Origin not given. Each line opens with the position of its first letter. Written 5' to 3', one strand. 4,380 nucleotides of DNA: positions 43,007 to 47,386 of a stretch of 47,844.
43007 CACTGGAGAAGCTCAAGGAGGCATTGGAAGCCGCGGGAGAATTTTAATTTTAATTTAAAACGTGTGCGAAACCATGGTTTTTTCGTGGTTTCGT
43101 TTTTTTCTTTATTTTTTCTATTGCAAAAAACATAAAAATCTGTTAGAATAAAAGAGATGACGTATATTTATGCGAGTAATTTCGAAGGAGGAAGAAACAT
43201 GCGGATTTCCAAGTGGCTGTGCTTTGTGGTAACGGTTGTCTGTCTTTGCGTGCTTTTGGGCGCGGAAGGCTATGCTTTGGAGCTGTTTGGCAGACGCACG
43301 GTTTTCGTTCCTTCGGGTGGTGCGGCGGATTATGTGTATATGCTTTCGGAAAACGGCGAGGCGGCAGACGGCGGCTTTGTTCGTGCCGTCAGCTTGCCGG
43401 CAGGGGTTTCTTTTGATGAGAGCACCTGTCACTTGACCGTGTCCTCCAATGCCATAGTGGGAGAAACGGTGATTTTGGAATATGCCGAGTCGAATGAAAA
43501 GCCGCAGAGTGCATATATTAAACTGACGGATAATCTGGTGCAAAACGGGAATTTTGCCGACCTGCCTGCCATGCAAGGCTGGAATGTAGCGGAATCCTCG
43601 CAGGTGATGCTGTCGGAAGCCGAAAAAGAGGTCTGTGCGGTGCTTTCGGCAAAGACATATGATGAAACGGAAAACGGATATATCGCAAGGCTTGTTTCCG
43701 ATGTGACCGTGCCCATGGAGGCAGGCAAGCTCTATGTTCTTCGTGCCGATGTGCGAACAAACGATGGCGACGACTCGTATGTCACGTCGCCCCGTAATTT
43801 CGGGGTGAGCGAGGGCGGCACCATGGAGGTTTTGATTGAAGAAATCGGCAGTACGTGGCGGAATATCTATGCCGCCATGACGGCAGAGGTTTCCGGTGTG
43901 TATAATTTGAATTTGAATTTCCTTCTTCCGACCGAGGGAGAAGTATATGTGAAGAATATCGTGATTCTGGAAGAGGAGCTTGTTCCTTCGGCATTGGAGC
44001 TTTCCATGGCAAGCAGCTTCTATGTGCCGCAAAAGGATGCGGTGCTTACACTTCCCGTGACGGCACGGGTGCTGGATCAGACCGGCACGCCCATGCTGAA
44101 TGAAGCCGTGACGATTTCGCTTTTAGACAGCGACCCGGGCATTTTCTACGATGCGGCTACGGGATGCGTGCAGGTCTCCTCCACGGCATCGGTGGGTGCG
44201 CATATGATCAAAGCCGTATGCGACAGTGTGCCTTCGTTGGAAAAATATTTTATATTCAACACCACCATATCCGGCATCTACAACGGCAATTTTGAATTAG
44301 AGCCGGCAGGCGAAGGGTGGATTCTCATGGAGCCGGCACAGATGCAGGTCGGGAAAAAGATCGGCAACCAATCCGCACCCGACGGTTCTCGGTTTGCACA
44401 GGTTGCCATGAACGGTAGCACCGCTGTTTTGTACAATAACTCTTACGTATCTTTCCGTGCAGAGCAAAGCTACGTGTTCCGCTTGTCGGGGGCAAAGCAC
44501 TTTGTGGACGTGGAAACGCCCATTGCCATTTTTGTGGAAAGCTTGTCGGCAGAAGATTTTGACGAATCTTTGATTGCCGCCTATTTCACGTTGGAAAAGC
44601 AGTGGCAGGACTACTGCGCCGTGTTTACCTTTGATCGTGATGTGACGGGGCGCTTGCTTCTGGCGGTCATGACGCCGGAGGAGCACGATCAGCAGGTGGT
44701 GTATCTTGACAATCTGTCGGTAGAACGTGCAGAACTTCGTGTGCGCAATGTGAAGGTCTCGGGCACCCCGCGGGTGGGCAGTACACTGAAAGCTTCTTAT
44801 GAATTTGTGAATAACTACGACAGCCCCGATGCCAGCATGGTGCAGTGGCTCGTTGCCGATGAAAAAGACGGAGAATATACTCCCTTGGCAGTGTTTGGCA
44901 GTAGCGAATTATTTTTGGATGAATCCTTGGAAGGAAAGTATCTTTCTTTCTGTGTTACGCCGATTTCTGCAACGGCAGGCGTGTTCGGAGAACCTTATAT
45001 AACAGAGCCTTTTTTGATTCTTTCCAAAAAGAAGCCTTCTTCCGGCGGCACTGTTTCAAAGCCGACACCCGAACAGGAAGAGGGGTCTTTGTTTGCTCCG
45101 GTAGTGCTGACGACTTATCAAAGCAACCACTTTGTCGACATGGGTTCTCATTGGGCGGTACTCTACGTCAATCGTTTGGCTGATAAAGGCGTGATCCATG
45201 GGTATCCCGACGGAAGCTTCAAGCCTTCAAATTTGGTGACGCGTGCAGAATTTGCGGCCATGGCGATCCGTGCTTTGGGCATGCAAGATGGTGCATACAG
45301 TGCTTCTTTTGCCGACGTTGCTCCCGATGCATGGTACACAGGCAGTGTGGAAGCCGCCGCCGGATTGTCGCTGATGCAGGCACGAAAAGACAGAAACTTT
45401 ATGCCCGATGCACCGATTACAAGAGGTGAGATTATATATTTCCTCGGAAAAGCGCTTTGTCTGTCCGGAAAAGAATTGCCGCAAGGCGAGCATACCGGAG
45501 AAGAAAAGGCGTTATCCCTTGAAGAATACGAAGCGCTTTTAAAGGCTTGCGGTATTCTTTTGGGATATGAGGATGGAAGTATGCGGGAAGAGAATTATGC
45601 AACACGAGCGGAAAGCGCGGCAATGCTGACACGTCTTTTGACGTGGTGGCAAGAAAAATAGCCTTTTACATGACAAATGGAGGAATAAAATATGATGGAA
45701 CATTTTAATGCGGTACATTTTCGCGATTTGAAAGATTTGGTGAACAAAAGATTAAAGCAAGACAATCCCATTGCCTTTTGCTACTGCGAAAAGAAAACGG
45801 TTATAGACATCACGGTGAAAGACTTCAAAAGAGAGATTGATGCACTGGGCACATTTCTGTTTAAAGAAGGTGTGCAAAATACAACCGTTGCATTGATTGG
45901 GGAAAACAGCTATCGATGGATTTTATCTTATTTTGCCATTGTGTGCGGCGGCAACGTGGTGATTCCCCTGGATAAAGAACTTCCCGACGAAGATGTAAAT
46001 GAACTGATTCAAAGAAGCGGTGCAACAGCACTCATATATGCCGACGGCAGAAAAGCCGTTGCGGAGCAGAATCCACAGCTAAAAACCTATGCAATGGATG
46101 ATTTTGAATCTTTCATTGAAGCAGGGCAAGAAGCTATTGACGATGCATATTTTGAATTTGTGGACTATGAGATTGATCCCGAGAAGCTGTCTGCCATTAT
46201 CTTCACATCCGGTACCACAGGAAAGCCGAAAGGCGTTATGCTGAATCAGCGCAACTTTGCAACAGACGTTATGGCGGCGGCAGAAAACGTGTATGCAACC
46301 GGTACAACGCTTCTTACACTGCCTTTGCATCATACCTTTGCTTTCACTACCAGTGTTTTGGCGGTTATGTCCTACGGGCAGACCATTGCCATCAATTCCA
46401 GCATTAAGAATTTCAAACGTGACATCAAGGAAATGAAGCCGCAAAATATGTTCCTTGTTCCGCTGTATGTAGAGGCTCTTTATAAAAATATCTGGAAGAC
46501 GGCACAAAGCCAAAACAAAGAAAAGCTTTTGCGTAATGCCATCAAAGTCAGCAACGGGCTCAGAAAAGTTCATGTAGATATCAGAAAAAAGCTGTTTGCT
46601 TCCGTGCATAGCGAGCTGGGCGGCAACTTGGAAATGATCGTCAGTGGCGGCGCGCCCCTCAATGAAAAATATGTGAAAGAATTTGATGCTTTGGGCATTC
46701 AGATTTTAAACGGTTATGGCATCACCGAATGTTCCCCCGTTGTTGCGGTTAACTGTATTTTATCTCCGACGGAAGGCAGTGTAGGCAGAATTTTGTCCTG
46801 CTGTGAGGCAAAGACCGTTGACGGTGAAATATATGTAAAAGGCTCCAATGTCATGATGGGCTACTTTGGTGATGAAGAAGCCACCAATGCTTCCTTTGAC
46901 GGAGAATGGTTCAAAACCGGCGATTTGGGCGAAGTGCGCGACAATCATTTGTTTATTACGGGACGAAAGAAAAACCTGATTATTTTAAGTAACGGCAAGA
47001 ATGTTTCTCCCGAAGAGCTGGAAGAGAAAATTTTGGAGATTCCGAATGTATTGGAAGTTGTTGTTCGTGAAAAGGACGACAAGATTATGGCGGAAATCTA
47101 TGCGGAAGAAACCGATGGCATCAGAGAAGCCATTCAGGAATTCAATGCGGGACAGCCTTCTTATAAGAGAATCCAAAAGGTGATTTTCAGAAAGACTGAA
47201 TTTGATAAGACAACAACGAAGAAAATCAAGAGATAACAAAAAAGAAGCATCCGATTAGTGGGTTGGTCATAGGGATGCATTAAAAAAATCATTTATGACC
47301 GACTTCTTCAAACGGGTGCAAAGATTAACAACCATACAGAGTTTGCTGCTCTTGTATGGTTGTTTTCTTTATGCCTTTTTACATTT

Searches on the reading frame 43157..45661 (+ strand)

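Call 23: search_protein_families(library=pfam, proteins=[window:43157-45661:+], max_evalue=0.001)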
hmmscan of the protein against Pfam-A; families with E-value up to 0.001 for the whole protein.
window:43157-45661:+ (834 aa): 3 families
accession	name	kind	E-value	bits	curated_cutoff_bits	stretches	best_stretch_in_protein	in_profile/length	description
PF00395.25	SLH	-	2.6e-26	91.8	20.8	2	659-700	2-44/44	S-layer homology domain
PF02018.23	CBM_4_9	-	2e-05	25.4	25.9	0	126-257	2-131/136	Carbohydrate binding domain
PF23197.1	IG_AIR9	-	0.00038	20.7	27.5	1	529-613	2-82/87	AIR9 A9 domain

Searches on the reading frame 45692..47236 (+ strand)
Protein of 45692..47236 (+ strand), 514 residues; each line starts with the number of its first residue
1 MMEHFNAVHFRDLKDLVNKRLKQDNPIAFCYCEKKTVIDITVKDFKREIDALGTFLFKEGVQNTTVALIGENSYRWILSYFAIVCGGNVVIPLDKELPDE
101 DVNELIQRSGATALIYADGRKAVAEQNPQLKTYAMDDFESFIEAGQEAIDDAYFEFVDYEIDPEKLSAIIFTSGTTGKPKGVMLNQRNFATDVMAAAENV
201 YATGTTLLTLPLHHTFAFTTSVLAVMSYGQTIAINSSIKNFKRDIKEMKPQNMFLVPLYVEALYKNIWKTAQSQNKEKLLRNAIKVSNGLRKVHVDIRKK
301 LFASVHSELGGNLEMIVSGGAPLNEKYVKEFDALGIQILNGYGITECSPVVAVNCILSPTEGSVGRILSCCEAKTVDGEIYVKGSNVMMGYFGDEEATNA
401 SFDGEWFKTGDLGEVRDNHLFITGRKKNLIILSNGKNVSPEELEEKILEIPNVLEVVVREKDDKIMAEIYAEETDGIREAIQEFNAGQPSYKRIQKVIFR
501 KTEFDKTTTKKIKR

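Call 23: search_protein_families(library=pfam, proteins=[window:45692-47236:+], max_evalue=0.001)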
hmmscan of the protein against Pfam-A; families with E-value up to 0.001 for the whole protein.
window:45692-47236:+ (514 aa): 1 family
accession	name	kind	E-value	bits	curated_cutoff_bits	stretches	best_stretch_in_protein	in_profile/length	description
PF00501.34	AMP-binding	-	1.2e-61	209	29.9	1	31-392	16-384/384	AMP-binding enzyme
